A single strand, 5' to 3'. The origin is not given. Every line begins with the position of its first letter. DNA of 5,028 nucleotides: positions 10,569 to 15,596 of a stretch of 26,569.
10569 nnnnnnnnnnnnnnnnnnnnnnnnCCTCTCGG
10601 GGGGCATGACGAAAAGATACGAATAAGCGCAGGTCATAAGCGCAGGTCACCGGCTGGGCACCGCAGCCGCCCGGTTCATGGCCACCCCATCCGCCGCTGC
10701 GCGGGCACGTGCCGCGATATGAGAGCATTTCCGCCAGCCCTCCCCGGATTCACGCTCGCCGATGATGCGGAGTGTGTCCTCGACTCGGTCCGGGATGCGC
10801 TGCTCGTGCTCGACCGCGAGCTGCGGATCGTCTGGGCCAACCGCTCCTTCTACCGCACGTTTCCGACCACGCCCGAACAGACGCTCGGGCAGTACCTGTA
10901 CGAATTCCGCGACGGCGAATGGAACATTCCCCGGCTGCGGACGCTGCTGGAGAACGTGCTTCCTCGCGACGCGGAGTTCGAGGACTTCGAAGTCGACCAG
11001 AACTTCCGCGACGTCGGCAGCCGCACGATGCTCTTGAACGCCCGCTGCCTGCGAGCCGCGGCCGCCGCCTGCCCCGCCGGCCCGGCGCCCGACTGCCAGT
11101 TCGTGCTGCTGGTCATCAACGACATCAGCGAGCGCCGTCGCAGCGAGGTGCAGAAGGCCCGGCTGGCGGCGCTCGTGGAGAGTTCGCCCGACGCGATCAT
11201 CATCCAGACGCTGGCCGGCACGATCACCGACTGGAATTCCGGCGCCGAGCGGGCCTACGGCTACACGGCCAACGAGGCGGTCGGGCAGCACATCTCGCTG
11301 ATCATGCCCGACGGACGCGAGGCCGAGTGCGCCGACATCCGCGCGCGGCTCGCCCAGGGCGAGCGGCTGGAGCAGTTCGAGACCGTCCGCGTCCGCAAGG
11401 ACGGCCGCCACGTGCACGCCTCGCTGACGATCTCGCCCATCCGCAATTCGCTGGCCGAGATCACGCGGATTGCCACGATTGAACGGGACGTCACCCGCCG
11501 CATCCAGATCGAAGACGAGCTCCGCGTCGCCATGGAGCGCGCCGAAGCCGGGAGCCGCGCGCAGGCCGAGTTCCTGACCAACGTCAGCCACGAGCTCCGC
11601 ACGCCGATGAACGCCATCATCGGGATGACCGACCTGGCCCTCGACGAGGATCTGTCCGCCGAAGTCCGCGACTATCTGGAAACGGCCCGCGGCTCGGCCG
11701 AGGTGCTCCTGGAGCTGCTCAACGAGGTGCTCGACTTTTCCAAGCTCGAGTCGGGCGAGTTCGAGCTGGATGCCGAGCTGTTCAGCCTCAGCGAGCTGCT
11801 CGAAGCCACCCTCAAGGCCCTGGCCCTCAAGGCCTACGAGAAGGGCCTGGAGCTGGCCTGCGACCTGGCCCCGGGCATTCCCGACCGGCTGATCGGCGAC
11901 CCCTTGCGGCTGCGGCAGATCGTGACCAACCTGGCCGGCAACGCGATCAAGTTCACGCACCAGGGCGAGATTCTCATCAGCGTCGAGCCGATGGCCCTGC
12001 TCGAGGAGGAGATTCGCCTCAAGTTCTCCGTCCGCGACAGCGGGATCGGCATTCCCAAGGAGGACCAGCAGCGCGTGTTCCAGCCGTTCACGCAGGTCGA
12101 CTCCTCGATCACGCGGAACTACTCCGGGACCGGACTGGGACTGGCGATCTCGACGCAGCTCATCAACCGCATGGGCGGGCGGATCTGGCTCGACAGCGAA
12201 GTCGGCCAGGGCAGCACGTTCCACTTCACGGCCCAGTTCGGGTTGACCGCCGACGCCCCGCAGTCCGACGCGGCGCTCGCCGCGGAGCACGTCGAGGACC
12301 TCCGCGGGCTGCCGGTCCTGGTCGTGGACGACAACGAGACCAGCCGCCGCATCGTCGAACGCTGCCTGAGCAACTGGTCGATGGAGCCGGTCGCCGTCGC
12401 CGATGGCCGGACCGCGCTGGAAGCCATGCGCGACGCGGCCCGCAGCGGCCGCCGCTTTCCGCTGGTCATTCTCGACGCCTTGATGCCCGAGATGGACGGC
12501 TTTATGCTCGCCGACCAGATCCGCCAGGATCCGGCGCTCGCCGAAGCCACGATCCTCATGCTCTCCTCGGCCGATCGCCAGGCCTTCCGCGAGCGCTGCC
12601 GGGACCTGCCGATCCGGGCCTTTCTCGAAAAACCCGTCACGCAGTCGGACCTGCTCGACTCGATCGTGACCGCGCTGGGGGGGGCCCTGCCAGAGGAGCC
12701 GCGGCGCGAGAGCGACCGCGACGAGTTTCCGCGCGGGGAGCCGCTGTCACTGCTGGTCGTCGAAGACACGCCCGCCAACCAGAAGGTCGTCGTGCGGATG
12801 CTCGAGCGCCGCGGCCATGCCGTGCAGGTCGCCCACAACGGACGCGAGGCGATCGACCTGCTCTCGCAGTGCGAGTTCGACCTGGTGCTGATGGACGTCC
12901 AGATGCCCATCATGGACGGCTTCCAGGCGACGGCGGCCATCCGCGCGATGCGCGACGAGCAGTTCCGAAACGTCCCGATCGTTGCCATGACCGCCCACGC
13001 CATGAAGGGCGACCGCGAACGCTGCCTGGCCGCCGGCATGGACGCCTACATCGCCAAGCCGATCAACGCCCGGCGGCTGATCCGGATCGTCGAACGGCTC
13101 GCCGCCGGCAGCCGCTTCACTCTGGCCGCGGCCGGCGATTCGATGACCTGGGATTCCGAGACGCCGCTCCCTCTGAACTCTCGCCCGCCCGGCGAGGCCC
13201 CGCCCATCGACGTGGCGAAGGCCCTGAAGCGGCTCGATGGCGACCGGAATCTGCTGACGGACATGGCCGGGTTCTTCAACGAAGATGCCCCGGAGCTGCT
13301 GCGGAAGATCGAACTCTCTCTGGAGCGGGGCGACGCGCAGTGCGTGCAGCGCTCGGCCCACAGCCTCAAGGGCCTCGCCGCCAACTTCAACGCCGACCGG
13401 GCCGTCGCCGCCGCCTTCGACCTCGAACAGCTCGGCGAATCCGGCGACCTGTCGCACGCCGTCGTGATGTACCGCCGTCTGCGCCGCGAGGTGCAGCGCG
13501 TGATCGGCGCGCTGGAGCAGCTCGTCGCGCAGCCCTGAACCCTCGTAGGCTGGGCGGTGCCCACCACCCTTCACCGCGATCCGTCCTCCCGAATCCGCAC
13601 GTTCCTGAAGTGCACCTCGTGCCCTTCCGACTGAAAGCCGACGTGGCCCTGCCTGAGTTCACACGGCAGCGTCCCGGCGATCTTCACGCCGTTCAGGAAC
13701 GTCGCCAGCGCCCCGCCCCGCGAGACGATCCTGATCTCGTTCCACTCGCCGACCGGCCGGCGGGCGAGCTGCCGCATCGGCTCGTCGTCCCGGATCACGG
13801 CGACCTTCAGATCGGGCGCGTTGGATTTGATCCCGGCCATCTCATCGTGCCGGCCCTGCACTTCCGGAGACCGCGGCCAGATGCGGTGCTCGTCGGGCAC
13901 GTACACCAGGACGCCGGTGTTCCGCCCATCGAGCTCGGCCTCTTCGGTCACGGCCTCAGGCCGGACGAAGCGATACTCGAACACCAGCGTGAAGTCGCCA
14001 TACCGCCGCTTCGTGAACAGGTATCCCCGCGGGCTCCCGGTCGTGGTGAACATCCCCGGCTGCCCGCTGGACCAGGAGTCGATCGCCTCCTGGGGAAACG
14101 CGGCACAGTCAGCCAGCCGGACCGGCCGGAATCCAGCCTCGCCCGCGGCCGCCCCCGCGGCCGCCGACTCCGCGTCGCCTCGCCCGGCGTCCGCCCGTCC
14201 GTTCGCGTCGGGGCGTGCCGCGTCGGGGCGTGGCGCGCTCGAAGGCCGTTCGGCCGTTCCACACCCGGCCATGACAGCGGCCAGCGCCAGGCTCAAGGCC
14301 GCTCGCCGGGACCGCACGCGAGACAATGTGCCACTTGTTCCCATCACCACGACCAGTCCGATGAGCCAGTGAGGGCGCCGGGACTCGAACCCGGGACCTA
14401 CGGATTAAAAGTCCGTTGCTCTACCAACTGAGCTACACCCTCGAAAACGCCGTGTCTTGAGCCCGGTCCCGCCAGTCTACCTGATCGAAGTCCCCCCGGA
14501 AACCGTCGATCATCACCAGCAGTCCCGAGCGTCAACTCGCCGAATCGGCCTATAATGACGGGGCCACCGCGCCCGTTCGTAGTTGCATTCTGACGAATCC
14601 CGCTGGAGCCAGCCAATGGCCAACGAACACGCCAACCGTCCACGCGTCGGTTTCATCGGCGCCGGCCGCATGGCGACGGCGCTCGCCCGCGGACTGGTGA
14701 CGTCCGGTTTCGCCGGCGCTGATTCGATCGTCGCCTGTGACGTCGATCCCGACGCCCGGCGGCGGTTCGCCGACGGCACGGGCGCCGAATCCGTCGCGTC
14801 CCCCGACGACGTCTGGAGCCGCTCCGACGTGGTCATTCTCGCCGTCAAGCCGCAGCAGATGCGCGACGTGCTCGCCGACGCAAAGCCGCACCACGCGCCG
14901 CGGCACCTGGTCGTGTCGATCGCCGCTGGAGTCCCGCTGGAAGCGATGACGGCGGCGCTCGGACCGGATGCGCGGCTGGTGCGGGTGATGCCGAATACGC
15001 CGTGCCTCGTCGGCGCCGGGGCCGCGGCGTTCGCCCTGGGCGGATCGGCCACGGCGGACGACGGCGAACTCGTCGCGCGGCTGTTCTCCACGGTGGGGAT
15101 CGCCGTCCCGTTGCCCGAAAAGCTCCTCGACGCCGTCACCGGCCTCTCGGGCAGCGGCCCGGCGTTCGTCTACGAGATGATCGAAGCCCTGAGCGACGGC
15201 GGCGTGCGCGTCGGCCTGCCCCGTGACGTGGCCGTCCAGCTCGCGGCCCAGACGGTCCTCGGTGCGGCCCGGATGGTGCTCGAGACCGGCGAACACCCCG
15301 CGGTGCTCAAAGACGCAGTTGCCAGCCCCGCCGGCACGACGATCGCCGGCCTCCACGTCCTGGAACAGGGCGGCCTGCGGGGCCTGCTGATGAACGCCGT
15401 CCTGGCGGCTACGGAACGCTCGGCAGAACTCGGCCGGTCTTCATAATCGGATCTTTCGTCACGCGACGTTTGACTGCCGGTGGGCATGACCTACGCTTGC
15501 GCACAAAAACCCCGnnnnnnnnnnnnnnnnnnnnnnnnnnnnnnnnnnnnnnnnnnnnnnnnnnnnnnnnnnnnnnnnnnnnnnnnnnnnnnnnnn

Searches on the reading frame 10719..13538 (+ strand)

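Call 82: search_protein_families(library=pfam, proteins=[window:10719-13538:+], max_evalue=0.0001)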
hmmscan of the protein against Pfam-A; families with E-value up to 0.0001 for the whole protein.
window:10719-13538:+ (939 aa): 9 families
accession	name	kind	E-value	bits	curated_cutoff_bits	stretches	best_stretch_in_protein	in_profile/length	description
PF00072.30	Response_reg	-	4.3e-47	159.3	30.2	2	679-791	2-110/111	Response regulator receiver domain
PF02518.31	HATPase_c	-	2.6e-31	108.8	26.4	1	393-506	1-108/111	Histidine kinase-, DNA gyrase B-, and HSP90-like ATPase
PF00989.32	PAS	-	5.2e-23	81.6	22.6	2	148-252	2-107/113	PAS fold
PF08448.16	PAS_4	-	2.1e-21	76.6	23.1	2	153-261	1-108/110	PAS fold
PF00512.31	HisKA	-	1.8e-20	73.2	26.9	1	282-346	2-66/66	His Kinase A (phospho-acceptor) domain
PF13426.13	PAS_9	-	4.8e-20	72.2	27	1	157-259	1-102/103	PAS domain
PF13188.13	PAS_8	-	8.5e-13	48.1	21.8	1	147-198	1-49/65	PAS domain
PF01627.28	Hpt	-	3.1e-11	43.8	24.6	1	851-928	4-81/84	Hpt domain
PF08447.18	PAS_3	-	1.9e-07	31.7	25.6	1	170-252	2-86/89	PAS fold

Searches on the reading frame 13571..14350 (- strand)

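Call 82: search_protein_families(library=pfam, proteins=[window:13571-14350:-], max_evalue=0.0001)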
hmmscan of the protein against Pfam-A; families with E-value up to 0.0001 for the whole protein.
window:13571-14350:- (259 aa): 1 family
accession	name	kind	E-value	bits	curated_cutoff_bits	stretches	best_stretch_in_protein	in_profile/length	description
PF06439.18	3keto-disac_hyd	-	2.7e-23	83.4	26.8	1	98-254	30-187/187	3-keto-disaccharide hydrolase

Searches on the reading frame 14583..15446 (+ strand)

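Call 82: search_protein_families(library=pfam, proteins=[window:14583-15446:+], max_evalue=0.0001)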
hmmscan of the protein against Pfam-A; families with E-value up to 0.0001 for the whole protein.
window:14583-15446:+ (287 aa): 3 families
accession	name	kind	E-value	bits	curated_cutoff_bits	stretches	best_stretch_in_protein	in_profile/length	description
PF14748.11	P5CR_dimer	-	4.2e-42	143.1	25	1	179-283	1-105/105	Pyrroline-5-carboxylate reductase dimerisation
PF03807.23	F420_oxidored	-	1e-20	74.5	21.6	1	21-116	1-94/94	NADP oxidoreductase coenzyme F420-dependent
PF03446.21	NAD_binding_2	-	4.8e-06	27.1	21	1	21-113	1-92/161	NAD binding domain of 6-phosphogluconate dehydrogenase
